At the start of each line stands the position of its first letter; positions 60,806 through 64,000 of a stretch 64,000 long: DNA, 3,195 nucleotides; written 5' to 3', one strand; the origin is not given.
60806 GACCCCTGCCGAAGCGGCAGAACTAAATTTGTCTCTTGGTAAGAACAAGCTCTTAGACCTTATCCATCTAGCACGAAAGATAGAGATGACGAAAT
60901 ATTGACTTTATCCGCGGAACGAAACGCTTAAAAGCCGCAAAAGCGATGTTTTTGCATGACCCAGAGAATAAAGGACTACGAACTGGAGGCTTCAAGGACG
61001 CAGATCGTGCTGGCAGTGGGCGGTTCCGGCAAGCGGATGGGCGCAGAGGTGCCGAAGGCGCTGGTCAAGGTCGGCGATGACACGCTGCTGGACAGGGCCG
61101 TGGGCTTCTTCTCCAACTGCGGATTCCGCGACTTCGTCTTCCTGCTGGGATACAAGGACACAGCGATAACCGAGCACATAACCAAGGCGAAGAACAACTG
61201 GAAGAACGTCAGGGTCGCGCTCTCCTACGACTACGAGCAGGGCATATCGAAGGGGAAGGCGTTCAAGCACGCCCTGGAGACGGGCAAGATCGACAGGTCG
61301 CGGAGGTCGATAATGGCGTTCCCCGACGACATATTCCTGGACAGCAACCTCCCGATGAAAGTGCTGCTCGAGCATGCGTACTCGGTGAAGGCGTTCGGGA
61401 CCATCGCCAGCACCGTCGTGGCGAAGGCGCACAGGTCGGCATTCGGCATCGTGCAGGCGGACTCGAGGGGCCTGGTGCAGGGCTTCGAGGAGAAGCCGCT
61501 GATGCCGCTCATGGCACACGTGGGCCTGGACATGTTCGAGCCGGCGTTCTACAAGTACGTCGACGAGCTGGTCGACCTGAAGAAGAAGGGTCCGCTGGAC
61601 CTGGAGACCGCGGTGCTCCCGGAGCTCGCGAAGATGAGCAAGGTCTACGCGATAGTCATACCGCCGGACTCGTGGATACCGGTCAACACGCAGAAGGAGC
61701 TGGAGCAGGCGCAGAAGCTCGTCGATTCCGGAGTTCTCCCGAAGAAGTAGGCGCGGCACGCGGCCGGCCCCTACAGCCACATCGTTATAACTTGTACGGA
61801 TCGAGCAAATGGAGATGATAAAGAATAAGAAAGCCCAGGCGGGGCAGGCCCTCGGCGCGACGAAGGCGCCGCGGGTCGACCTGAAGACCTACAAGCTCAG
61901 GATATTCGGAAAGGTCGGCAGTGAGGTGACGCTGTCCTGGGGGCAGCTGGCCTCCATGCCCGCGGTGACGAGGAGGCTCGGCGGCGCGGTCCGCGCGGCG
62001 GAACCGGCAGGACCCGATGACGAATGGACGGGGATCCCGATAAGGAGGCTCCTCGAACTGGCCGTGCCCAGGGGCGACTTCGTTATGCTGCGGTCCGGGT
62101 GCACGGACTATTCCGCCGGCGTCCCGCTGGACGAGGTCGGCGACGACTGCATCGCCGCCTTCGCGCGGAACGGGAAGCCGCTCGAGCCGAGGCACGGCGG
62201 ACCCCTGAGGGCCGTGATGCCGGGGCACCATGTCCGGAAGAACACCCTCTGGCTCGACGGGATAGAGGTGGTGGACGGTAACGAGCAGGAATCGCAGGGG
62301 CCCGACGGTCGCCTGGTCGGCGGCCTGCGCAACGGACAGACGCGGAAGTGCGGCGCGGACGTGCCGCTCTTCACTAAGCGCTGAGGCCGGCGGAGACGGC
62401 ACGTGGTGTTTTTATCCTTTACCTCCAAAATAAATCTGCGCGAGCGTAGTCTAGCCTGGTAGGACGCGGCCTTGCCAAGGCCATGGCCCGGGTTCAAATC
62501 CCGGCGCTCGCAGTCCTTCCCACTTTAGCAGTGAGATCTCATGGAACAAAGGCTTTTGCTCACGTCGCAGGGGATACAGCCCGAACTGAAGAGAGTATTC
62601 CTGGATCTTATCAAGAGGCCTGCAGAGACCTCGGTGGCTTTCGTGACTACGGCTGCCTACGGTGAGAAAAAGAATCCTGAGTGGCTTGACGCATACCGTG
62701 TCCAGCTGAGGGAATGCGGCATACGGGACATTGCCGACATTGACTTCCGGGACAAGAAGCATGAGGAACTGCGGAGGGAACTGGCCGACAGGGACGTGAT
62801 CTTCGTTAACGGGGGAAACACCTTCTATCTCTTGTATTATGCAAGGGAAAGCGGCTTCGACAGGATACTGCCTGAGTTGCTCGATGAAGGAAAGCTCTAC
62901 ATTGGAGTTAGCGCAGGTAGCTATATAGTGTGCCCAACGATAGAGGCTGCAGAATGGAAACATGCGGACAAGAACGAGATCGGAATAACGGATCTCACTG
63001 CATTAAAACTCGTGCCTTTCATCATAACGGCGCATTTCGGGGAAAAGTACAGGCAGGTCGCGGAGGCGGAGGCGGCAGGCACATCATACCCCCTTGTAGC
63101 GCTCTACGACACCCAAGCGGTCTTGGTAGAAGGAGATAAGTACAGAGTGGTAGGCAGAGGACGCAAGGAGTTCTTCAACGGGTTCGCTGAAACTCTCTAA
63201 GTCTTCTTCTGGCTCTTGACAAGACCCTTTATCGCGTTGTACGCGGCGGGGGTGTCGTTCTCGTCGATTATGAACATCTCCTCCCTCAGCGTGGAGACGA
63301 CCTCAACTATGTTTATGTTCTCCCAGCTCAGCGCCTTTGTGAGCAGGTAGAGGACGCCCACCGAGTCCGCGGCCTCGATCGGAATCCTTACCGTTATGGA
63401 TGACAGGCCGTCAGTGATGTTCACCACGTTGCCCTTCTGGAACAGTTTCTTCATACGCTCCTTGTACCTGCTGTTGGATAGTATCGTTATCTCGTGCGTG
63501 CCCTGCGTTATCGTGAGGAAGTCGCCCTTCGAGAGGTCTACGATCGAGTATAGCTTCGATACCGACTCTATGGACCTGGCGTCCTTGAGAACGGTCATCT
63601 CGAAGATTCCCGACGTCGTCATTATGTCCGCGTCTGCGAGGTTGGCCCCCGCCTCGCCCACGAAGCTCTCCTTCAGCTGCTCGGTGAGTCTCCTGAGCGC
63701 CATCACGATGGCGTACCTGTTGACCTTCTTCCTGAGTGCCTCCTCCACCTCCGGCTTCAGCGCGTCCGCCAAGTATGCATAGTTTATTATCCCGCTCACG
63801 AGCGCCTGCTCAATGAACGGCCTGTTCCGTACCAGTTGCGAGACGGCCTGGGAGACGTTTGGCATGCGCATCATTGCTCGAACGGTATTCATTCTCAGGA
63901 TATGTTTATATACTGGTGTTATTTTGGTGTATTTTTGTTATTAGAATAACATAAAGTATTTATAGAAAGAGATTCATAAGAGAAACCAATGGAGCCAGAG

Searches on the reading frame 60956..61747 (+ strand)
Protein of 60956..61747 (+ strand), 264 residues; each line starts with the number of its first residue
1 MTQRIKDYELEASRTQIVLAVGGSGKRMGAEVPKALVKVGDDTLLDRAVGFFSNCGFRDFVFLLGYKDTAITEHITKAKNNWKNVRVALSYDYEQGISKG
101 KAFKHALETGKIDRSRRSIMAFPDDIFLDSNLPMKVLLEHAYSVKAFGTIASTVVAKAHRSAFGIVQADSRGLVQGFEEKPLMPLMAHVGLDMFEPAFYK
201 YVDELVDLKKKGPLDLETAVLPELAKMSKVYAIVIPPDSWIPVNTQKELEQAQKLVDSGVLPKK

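Call 80: search_protein_families(library=pfam, proteins=[window:60956-61747:+], max_evalue=0.0001)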
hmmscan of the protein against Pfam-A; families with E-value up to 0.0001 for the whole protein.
window:60956-61747:+ (264 aa): 2 families
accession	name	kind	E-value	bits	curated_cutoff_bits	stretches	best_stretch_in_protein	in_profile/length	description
PF00483.29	NTP_transferase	-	3.4e-17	63.3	21.2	1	17-255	3-241/245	Nucleotidyl transferase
PF12804.13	NTP_transf_3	-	3.7e-07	30.9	27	1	18-109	3-82/160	MobA-like NTP transferase domain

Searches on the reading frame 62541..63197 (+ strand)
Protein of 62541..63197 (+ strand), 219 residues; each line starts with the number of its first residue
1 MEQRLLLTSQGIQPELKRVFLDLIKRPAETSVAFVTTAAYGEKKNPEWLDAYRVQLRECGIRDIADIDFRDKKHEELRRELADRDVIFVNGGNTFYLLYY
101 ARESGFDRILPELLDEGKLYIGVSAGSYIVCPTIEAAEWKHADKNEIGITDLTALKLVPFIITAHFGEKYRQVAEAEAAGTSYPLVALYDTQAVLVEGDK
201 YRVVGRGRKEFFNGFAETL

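Call 80: search_protein_families(library=pfam, proteins=[window:62541-63197:+], max_evalue=0.0001)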
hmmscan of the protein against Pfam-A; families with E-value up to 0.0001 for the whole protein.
window:62541-63197:+ (219 aa): 1 family
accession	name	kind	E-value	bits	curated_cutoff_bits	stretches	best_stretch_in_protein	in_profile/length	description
PF03575.23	Peptidase_S51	-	1.6e-31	110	23.9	1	6-203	2-205/206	Peptidase family S51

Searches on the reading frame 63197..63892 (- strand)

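Call 80: search_protein_families(library=pfam, proteins=[window:63197-63892:-], max_evalue=0.0001)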
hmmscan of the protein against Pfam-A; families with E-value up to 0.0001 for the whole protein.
window:63197-63892:- (231 aa): 1 family
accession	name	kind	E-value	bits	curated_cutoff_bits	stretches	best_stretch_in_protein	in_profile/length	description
PF24367.1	DUF7523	-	6.4e-06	27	27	1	19-77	8-58/158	Family of unknown function (DUF7523)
